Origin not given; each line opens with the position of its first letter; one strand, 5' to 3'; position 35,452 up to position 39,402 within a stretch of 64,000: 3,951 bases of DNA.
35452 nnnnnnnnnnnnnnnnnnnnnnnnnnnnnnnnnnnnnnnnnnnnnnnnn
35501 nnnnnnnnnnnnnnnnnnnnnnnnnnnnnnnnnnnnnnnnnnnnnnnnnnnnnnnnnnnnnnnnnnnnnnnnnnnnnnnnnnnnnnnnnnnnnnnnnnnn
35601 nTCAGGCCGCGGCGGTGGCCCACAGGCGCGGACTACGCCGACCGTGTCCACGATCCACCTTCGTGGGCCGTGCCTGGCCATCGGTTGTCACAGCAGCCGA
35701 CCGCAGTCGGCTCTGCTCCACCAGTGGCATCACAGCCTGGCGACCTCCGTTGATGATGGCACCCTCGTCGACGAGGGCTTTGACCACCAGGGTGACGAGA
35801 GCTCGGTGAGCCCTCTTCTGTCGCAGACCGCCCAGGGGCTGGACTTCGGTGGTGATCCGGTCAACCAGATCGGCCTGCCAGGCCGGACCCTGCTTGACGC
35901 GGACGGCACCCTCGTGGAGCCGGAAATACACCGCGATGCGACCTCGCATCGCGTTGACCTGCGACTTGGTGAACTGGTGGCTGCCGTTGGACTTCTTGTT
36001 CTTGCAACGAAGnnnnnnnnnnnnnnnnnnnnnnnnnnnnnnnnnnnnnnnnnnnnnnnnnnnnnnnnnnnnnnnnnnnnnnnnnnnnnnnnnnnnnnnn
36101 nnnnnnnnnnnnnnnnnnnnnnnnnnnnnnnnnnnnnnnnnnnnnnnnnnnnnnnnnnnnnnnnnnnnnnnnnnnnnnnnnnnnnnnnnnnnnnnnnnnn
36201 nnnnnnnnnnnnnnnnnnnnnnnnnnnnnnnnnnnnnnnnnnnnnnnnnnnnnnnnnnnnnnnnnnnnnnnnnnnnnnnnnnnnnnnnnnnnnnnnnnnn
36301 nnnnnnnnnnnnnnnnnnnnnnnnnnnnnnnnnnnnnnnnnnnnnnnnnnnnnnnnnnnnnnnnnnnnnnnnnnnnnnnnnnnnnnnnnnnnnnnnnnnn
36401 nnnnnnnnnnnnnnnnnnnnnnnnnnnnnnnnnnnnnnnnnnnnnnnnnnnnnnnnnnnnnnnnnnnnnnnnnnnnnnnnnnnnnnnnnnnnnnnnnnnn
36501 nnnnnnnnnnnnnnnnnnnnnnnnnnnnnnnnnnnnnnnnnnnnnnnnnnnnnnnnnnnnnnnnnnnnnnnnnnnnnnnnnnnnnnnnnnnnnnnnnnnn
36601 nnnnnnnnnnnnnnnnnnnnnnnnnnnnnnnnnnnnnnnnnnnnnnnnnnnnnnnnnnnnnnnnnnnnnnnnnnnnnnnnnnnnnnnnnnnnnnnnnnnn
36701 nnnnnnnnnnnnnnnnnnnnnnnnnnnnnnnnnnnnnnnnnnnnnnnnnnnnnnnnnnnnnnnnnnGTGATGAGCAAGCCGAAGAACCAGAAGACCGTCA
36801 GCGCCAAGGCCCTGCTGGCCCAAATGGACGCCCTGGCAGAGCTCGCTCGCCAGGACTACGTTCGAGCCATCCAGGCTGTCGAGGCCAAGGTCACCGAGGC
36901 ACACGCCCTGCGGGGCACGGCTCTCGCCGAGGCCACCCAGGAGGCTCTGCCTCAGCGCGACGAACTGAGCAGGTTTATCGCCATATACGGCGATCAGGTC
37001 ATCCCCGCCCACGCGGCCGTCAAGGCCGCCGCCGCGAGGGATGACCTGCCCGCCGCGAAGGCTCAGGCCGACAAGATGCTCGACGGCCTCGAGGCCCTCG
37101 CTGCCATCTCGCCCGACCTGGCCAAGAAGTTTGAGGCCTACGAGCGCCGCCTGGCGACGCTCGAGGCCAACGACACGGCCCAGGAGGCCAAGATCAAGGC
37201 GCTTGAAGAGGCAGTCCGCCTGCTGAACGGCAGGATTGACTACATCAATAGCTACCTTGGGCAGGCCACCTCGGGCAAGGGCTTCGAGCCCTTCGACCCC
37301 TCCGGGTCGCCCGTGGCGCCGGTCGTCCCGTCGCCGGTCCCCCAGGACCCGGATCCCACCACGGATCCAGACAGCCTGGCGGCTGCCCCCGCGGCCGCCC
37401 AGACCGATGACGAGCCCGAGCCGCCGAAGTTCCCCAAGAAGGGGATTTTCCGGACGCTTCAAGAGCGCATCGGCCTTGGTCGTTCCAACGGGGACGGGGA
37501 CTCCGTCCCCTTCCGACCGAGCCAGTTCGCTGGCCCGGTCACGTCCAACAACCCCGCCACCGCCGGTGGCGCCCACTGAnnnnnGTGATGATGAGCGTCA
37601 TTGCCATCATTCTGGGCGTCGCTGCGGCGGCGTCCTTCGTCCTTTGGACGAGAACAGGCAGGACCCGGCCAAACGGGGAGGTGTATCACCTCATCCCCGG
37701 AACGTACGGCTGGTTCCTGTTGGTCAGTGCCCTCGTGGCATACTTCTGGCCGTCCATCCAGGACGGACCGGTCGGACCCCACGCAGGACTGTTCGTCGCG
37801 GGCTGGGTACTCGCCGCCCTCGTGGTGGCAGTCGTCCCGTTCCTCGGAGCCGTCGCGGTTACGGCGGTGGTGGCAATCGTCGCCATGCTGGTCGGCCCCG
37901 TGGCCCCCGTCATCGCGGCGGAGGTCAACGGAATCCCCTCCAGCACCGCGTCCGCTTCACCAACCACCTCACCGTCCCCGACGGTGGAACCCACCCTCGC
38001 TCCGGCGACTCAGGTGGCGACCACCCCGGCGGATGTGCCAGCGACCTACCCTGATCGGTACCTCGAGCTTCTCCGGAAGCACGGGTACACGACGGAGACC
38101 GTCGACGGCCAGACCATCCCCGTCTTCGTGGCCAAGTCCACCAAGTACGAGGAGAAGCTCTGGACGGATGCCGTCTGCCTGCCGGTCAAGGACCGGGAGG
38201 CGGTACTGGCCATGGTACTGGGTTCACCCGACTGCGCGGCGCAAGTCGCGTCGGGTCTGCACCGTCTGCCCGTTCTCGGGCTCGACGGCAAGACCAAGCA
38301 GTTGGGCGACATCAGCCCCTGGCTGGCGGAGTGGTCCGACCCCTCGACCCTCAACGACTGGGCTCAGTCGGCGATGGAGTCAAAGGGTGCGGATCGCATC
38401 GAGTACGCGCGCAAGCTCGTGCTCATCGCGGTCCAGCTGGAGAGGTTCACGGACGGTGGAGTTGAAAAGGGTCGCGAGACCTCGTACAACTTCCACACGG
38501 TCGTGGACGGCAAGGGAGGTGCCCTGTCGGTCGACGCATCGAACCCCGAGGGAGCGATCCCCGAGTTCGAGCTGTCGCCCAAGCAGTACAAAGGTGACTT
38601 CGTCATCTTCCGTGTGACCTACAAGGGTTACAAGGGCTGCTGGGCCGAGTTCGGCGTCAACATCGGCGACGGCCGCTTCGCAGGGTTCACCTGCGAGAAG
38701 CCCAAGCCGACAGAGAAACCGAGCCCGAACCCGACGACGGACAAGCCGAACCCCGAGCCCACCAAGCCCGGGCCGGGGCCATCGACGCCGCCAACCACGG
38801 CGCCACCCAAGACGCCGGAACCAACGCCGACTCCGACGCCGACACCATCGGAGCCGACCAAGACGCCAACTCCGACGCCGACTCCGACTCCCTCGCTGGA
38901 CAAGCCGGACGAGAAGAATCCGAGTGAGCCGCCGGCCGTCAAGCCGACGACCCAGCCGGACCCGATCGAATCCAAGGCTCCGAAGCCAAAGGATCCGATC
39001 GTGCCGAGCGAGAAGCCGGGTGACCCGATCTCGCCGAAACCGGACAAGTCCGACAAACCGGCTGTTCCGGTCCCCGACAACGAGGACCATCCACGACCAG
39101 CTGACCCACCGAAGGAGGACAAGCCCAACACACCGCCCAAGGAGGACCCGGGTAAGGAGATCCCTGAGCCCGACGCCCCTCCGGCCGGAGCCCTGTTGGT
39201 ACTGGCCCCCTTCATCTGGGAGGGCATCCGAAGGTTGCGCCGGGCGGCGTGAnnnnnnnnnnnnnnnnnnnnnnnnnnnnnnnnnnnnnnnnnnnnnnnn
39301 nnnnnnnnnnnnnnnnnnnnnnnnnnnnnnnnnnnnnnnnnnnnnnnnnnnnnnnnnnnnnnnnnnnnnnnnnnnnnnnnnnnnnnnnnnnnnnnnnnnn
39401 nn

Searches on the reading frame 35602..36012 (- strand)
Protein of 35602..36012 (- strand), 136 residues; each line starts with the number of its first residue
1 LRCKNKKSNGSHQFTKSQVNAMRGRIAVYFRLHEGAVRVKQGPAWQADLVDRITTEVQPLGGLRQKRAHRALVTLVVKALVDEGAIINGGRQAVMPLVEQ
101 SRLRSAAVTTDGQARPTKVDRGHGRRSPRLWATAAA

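Call 7: search_protein_families(library=pfam, proteins=[window:35602-36012:-], max_evalue=0.01)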
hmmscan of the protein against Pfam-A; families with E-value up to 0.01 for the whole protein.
window:35602-36012:- (136 aa): 0 families

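Call 21: search_protein_families(library=ncbifam, proteins=[window:35602-36012:-], max_evalue=1)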
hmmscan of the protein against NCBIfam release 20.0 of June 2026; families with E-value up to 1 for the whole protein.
window:35602-36012:- (136 aa): 1 family
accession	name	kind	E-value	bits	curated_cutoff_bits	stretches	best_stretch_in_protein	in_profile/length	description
NF000331.2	trim_DfrB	exception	0.0063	16.4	137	1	12-69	6-62/78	trimethoprim-resistant dihydrofolate reductase DfrB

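Call 40: find_homologous_proteins(query=window:35602-36012:-, max_evalue=0.01)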
Query window:35602-36012:- (136 aa): 1 proteins with E <= 0.01 among 24 candidates.
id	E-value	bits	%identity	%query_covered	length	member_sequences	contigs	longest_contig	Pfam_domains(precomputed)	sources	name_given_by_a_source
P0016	1.1e-66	240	100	85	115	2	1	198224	-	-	-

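Call 83: search_solved_structures(query=A9, max_evalue=10, show_alignments=2)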
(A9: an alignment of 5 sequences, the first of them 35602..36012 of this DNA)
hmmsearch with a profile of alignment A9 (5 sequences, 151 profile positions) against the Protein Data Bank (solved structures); distinct sequences matched with E-value up to 10: 2.
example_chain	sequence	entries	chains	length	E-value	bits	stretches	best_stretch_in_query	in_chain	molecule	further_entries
4v61_BM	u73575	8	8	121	0.16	15.5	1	54-105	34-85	Ribosomal Protein L14 | 50S ribosomal protein L14, chloroplastic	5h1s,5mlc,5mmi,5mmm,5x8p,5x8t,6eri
8auv_G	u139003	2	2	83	0.54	13.8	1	53-129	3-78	eS21 (40S ribosomal protein S21) | 40S ribosomal protein S21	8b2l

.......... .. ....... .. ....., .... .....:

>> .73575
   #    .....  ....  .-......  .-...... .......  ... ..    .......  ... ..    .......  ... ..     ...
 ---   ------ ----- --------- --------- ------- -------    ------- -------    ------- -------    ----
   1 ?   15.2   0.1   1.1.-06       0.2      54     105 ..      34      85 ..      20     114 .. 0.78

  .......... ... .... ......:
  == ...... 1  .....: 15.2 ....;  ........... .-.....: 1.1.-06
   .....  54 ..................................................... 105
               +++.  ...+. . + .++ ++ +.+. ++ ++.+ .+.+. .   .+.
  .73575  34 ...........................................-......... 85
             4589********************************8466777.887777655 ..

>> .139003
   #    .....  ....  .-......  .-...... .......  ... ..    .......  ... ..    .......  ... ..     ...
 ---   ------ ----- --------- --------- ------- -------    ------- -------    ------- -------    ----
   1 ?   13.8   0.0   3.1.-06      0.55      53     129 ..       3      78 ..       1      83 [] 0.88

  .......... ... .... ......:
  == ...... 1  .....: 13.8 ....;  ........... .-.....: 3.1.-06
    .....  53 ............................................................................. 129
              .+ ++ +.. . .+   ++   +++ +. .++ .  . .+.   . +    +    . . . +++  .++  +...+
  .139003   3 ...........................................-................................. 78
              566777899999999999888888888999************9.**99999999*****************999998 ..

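Call 84: search_protein_families(library=pfam, alignment_id=A9, max_evalue=1)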
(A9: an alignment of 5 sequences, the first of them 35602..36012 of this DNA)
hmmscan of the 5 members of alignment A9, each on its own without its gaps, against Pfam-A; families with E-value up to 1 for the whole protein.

A. member 1, window:35602-36012:- (136 aa): 1 family
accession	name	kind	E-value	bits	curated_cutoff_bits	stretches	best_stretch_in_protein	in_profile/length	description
PF06442.17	DHFR_2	-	0.11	12.8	25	1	36-73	29-66/78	R67 dihydrofolate reductase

B. families by the number of members that match (of 5 scanned): 3 families
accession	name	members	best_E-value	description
PF11288.14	DUF3089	1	0.019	Protein of unknown function (DUF3089)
PF06442.17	DHFR_2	1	0.11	R67 dihydrofolate reductase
PF02381.23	MraZ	1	0.11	MraZ protein, putative antitoxin-like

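Call 85: find_homologous_proteins(query=A9, max_evalue=0.001)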
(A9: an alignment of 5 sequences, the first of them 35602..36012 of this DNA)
Query A9 (5 sequences) (136 aa, profile of the alignment): 11 proteins with E <= 0.001 among 1422 candidates.
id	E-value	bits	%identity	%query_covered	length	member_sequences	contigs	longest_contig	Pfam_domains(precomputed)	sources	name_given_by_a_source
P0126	9.7e-63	229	25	56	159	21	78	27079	-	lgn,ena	-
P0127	3.8e-57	211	24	85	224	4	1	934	-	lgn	-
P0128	4.0e-56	207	28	85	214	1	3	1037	-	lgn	-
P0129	1.3e-47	180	34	63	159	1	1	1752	-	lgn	-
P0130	4.9e-47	178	29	63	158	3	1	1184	-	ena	-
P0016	1.5e-42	163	100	85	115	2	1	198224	-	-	-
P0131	1.8e-32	131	-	-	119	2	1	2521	-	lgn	-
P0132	2.6e-22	98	-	-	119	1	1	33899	-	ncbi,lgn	ncbi:hypothetical protein BH10PAT4_BH10PAT4_2830 [soil metagenome]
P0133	2.8e-19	88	-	-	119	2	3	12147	-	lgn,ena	-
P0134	8.8e-17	80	50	7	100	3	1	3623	-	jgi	jgi:hypothetical protein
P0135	7.6e-16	77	-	-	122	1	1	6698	-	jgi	jgi:hypothetical protein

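Call 88: search_protein_families(library=phrogs, proteins=[window:35602-36012:-], max_evalue=0.01)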
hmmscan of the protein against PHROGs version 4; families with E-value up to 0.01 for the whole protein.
window:35602-36012:- (136 aa): 0 families

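Call 92: predict_structure(alignment_id=A10)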
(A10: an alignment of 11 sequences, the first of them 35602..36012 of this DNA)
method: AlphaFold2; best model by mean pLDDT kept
length: 136 residues; sequences in the alignment: 11
mean_pLDDT: 75.5   pTM: 0.65
mean pLDDT of the five models: 75.5, 75.1, 73.4, 72.9, 71.3
residues with pLDDT >= 90: 55; 70-90: 39; 50-70: 7; < 50: 35
segments of 3 or more residues with pLDDT < 50: 1-10, 112-136
pLDDT, mean of each block of 10 residues (from residue 1): 41 82 92 91 90 90 84 93 92 89 72 45 43 40
secondary structure, 60 per line:
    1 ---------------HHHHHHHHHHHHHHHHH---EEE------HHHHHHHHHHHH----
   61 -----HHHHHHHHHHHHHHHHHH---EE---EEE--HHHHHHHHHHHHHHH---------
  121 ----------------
elements in order: H16-32 E36-38 H45-56 H66-83 E92-94 H97-111

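Call 94: fold_search(model_id=the predicted structure, library=pdb)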
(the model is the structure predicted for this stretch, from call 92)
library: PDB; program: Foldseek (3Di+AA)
matches with E <= 10: 548; with E <= 0.001: 0
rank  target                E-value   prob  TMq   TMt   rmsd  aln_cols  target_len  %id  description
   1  3lfk_A                2.6e-02  0.93  0.32  0.35   6.6       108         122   16  A reported archaeal mechanosensitive channel is a structural homolog of MarR-like transcriptional regulators (released 2010-04-14)
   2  9day_A                6.6e-02  0.95  0.33  0.21   4.2        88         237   19  Crystal Structure of the Transcriptional Regulator HcpR from Porphyromonas Gingivalis (released 2026-01-28)
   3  2lnb_MODEL_1_A        1.1e-01  0.91  0.33  0.52   6.6        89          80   12  Solution NMR structure of N-terminal domain (6-74) of human ZBP1 protein, Northeast Structural Genomics Consor (released 2012-01-18)
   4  7pzb_A                1.1e-01  0.75  0.33  0.22   6.1       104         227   16  Structure of the Clr-cAMP-DNA complex (released 2022-11-02)
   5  4ev0_D                1.2e-01  0.90  0.36  0.25   4.3        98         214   16  Crystal Structure of Thermus thermophilus Catabolite Activator Protein (released 2012-06-20)
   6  7pza_A                1.8e-01  0.63  0.32  0.22   5.2        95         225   19  Structure of the Clr-cAMP-DNA complex (released 2022-11-02)
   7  9day_B                1.9e-01  0.87  0.35  0.23   4.2        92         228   18  Crystal Structure of the Transcriptional Regulator HcpR from Porphyromonas Gingivalis (released 2026-01-28)
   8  5x12                  2.7e-01  0.84  0.41  0.33  10.8       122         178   16  Crystal structure of Bacillus subtilis PadR (released 2017-11-22)
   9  4ev0_A                2.9e-01  0.89  0.38  0.27   3.9        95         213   16  Crystal Structure of Thermus thermophilus Catabolite Activator Protein (released 2012-06-20)
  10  3e6b_A                2.9e-01  0.77  0.36  0.26   4.0        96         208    9  OCPA complexed CprK (C200S) (released 2008-09-30)
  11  2gau                  2.9e-01  0.66  0.36  0.25   6.1       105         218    7  Crystal structure of transcriptional regulator, Crp/Fnr family from Porphyromonas gingivalis (APC80792), Structural geno (released 2006-04-11)
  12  5cvr                  2.9e-01  0.60  0.35  0.25   5.7       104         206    7  Crystal structure of FNR of A. fischeri in a partially degraded form (released 2015-12-16)
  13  9qlt                  3.1e-01  0.57  0.34  0.25   5.7       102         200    8  Crystal Structure of Dimeric Apo-D154A-FNR of A. Fischeri (released 2026-04-08)
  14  7pza_B                3.1e-01  0.57  0.33  0.22   5.2        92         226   15  Structure of the Clr-cAMP-DNA complex (released 2022-11-02)
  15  8yz7                  3.1e-01  0.47  0.32  0.25   7.4       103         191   18  Crystal structure of DdrI, a CRP family protein from Deinococcus radiodurans (released 2024-07-03)
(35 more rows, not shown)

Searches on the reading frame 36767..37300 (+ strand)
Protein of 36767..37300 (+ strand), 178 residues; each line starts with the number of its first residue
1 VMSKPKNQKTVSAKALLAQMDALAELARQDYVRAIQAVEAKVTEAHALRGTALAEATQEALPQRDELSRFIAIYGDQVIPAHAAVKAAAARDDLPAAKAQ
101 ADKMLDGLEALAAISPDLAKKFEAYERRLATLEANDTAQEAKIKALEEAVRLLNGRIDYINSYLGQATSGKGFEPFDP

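Call 98: search_dna_similar(query=window:36767-37300:+, collection=phages, mode=protein, max_evalue=0.01)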
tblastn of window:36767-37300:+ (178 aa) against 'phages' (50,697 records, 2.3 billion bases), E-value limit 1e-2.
No match.

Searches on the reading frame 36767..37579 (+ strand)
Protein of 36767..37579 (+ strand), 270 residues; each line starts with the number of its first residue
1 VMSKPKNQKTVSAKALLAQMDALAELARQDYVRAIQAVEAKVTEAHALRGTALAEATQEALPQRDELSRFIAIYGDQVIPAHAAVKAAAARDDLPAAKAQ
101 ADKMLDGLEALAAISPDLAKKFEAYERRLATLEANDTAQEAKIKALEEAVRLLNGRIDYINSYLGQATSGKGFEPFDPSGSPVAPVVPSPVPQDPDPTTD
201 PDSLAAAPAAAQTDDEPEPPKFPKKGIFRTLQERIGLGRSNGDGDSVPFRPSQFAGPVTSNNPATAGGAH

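Call 7: search_protein_families(library=pfam, proteins=[window:36767-37579:+], max_evalue=0.01)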
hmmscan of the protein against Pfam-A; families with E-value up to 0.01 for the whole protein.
window:36767-37579:+ (270 aa): 1 family
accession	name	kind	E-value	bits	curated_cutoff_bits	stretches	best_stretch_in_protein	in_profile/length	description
PF23203.1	KIF21A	-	0.0098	16.1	28.5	0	117-163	45-91/161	KIF21A-like domain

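Call 21: search_protein_families(library=ncbifam, proteins=[window:36767-37579:+], max_evalue=1)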
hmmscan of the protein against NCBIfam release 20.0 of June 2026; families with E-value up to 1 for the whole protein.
window:36767-37579:+ (270 aa): 3 families
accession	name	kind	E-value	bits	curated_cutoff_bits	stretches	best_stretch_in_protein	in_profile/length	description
NF053852.1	vesicle_Bd0635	exception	0.0023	17.6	250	1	129-171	37-79/223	CpoB-like predatory vesicle lipoprotein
TIGR02168.1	SMC_prok_B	equivalog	0.026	12.2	567.35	1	15-166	351-502/1181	chromosome segregation protein SMC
NF011841.0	PRK15313.1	equivalog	0.051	11.4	1297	1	145-225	529-617/955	intestinal colonization autotransporter adhesin MisL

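Call 88: search_protein_families(library=phrogs, proteins=[window:36767-37579:+], max_evalue=0.01)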
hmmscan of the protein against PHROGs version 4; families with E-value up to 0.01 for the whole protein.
window:36767-37579:+ (270 aa): 0 families

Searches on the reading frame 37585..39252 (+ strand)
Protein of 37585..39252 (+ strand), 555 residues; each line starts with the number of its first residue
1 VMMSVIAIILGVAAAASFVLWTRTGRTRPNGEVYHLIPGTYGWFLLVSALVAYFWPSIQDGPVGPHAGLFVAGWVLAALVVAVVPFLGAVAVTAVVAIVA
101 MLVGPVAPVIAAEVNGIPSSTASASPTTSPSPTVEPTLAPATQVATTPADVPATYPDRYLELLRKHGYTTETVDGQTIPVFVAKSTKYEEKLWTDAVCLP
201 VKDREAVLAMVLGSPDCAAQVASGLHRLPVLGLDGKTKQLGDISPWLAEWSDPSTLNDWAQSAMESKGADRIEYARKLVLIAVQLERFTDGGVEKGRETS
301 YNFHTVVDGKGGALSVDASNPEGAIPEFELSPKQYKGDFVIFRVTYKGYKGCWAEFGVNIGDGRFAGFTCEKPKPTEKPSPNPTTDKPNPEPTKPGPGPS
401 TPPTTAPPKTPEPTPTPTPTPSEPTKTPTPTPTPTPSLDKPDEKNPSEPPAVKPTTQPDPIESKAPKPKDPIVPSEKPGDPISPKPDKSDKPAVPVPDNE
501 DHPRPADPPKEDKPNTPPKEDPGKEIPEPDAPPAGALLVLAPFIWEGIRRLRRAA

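Call 7: search_protein_families(library=pfam, proteins=[window:37585-39252:+], max_evalue=0.01)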
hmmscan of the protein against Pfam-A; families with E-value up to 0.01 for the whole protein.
window:37585-39252:+ (555 aa): 0 families

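Call 21: search_protein_families(library=ncbifam, proteins=[window:37585-39252:+], max_evalue=1)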
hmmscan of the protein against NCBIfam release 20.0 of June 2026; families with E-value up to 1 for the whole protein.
window:37585-39252:+ (555 aa): 1 family
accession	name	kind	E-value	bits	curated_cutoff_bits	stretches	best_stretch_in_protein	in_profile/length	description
TIGR03943.1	TIGR03943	equivalog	0.33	10.3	88.8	0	95-180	55-137/221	TIGR03943 family putative permease subunit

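Call 22: find_related_loci(query=A1, collection=genome_contigs, flank=6000)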
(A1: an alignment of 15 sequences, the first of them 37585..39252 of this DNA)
Query A1 (555 aa) in genome_contigs; peptide patterns used: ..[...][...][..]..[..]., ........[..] (x = any residue, [..] = any of these).
50 stretches matched a pattern; 3 encode a relative of the query (tblastn E <= 1e-3); 3 distinct loci.
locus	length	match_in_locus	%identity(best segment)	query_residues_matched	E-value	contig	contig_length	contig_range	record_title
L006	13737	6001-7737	45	1-555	9e-139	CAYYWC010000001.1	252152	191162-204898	MAG TPA_asm: uncultured Candidatus Saccharibacteria bacterium isolate binchicken_co173_127 genome assembly, contig: NODE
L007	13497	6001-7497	51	2-530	3e-137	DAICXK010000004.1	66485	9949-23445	MAG TPA_asm: Candidatus Saccharibacteria bacterium isolate clean1745 NODE_4_length_66485_cov_4.164408, whole genome shot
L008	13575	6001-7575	46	1-522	6e-129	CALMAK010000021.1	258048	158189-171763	MAG TPA_asm: uncultured Candidatus Saccharibacteria bacterium isolate SRR2107215_bin.18_CONCOCT_v1.1_MAG genome assembly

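Call 88: search_protein_families(library=phrogs, proteins=[window:37585-39252:+], max_evalue=0.01)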
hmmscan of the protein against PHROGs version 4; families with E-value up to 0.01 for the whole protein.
window:37585-39252:+ (555 aa): 0 families
